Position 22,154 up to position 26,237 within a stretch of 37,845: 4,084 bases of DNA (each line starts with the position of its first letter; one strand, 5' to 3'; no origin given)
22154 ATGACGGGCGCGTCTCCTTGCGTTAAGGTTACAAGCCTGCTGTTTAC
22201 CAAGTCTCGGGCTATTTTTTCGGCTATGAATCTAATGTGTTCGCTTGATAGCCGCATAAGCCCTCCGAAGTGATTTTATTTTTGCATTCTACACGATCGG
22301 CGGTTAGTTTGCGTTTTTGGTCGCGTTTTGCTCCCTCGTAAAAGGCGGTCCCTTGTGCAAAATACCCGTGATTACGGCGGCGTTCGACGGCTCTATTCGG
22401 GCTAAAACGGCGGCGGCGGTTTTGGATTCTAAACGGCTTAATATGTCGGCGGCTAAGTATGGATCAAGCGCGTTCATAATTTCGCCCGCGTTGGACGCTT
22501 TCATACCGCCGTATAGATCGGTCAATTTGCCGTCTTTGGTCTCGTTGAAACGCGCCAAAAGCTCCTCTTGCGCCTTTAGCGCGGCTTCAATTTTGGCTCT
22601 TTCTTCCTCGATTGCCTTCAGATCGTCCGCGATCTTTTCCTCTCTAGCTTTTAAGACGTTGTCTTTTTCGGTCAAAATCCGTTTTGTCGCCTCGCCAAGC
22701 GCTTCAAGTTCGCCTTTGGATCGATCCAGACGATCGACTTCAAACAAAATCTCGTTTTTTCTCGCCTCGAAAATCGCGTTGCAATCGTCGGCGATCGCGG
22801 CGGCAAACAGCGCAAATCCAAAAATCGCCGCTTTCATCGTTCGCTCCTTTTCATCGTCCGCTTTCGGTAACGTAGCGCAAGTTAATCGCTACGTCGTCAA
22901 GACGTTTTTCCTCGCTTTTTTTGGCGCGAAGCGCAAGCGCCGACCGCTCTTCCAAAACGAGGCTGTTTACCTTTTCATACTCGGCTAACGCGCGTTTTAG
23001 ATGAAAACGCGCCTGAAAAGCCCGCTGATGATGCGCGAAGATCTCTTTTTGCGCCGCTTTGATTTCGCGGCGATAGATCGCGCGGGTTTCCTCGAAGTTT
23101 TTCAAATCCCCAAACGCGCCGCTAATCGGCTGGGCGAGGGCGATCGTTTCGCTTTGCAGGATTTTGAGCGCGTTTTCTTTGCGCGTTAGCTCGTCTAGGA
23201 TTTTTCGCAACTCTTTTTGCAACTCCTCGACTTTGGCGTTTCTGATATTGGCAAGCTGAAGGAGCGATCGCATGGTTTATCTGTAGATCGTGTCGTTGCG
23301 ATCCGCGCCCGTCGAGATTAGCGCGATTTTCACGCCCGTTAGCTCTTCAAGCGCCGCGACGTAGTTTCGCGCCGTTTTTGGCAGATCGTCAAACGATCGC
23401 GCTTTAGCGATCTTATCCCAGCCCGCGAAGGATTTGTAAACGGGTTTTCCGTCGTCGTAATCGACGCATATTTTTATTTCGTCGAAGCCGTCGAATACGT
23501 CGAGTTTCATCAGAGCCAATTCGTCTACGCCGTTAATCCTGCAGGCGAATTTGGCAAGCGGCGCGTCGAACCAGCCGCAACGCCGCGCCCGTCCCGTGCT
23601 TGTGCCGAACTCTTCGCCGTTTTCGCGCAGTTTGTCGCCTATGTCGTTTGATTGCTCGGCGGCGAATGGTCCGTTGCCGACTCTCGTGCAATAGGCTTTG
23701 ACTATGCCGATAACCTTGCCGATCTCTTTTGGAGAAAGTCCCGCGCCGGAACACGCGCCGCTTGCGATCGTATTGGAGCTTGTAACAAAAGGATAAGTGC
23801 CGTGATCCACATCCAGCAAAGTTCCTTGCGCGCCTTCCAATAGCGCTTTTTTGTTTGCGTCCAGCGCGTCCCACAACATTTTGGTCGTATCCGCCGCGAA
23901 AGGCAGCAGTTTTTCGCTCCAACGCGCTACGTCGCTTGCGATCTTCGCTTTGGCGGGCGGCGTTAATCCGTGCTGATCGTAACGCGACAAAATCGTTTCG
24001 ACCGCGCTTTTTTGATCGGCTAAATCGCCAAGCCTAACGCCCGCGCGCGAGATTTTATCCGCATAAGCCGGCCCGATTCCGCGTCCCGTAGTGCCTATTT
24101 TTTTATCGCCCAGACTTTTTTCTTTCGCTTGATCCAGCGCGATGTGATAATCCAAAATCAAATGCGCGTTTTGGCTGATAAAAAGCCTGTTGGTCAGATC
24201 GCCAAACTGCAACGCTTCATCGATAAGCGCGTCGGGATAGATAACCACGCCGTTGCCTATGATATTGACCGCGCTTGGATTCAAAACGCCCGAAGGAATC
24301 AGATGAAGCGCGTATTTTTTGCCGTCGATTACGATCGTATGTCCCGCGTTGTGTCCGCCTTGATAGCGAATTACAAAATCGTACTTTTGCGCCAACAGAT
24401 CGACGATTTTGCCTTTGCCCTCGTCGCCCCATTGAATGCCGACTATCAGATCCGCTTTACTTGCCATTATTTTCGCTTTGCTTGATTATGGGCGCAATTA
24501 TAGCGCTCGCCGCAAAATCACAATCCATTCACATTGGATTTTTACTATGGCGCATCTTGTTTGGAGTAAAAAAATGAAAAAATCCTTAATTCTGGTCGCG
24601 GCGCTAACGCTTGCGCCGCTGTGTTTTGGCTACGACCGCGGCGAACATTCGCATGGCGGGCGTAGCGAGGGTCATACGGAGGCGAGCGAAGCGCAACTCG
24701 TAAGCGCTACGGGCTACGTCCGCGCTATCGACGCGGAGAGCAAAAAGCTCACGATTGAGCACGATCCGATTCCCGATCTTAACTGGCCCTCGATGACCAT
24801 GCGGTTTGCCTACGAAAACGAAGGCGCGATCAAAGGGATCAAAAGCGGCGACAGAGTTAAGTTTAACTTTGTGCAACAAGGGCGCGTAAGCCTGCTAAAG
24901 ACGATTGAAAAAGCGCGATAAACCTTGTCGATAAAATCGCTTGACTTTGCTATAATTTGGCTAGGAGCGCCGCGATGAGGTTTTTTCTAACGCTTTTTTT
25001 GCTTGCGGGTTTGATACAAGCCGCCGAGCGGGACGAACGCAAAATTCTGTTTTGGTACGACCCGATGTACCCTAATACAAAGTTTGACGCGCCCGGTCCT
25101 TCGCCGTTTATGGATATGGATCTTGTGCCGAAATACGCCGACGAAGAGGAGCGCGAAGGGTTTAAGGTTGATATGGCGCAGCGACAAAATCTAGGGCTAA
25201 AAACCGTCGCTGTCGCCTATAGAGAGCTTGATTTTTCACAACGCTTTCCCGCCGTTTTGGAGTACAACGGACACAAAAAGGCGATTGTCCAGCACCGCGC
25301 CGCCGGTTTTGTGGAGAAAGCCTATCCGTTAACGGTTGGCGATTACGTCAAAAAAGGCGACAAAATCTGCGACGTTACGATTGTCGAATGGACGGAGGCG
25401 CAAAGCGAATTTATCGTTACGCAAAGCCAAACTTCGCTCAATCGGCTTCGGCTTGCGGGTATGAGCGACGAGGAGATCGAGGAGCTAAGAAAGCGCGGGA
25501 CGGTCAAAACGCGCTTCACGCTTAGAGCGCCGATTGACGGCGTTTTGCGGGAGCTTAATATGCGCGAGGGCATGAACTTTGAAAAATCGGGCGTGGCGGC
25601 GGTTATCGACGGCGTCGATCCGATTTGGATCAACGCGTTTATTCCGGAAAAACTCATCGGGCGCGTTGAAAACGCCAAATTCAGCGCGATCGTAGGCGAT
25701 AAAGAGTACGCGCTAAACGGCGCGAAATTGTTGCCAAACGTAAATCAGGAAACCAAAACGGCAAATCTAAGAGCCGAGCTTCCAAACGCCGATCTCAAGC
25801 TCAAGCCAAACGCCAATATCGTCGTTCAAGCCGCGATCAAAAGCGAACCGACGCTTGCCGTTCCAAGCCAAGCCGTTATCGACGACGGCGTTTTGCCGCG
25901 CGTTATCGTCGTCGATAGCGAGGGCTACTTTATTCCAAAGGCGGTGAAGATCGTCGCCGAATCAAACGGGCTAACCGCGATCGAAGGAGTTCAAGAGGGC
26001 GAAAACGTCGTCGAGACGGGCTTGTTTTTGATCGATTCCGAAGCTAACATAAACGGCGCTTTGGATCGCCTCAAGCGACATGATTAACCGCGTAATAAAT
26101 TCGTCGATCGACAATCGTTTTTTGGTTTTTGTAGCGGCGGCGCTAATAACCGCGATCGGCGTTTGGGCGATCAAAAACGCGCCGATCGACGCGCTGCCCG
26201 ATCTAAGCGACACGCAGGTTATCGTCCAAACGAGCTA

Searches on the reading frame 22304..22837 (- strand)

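Call 21: search_protein_families(library=pfam, proteins=[window:22304-22837:-], max_evalue=0.001)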
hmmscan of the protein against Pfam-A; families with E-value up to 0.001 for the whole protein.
window:22304-22837:- (177 aa): 2 families
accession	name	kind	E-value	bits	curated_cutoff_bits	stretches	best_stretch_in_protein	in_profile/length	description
PF03448.22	MgtE_N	-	3.5e-07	31.1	25.9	1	66-161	3-98/102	MgtE intracellular N domain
PF14841.11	FliG_M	-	0.00054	20.6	25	0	120-148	19-47/76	FliG middle domain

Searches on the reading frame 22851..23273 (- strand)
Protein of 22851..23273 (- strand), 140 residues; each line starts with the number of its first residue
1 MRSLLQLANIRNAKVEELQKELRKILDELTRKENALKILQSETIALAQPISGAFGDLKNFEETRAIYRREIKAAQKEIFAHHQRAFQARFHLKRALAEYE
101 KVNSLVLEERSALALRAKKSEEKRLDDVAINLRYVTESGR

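Call 48: search_protein_families(library=pfam, proteins=[window:22851-23273:-], max_evalue=0.001)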
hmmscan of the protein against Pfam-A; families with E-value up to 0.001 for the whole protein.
window:22851-23273:- (140 aa): 1 family
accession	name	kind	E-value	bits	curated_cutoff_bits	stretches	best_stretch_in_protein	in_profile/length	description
PF02050.21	FliJ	-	4.3e-10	40.3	28.4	1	16-130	1-120/123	Flagellar FliJ protein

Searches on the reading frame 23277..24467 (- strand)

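Call 48: search_protein_families(library=pfam, proteins=[window:23277-24467:-], max_evalue=0.001)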
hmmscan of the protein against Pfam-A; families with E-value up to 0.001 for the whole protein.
window:23277-24467:- (396 aa): 1 family
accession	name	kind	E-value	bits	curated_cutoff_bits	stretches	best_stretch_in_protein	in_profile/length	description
PF00709.27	Adenylsucc_synt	-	9.9e-160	532.3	27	1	8-394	2-416/416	Adenylosuccinate synthetase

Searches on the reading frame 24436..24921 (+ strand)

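Call 48: search_protein_families(library=pfam, proteins=[window:24436-24921:+], max_evalue=0.001)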
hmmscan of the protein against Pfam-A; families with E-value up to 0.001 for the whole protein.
window:24436-24921:+ (161 aa): 1 family
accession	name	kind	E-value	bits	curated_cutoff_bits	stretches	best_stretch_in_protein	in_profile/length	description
PF11604.15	CusF_Ec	-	3.6e-23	81.6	27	1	90-159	3-72/72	Copper binding periplasmic protein CusF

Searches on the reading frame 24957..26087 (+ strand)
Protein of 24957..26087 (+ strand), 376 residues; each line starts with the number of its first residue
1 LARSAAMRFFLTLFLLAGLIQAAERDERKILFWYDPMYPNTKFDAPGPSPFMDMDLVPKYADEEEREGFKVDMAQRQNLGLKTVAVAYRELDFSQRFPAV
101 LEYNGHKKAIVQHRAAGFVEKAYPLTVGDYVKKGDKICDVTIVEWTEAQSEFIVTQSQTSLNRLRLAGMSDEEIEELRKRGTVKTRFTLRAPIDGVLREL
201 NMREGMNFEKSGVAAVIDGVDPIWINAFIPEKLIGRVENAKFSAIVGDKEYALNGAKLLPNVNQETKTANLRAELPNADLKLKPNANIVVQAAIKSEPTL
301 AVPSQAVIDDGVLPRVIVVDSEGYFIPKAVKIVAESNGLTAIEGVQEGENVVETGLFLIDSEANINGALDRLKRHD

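Call 48: search_protein_families(library=pfam, proteins=[window:24957-26087:+], max_evalue=0.001)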
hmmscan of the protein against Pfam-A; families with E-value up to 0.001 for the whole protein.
window:24957-26087:+ (376 aa): 5 families
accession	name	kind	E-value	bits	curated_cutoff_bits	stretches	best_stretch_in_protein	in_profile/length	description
PF16576.10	HlyD_D23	-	2.5e-36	125.4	30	1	96-286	7-212/214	Barrel-sandwich domain of CusB or HlyD membrane-fusion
PF19335.5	HMBD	-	9.5e-11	41.9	23.6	1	32-59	1-28/28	Heavy metal binding domain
PF16572.11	HlyD_D4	-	1.7e-08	34.6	26.4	1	137-181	1-53/55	Long alpha hairpin domain of cation efflux system protein, CusB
PF13437.12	HlyD_3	-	7.5e-08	33.5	22.2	1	188-284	1-105/106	HlyD family secretion protein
PF13533.13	Biotin_lipoyl_2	-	0.00028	21.1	29.8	0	188-206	2-20/32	Biotin-lipoyl like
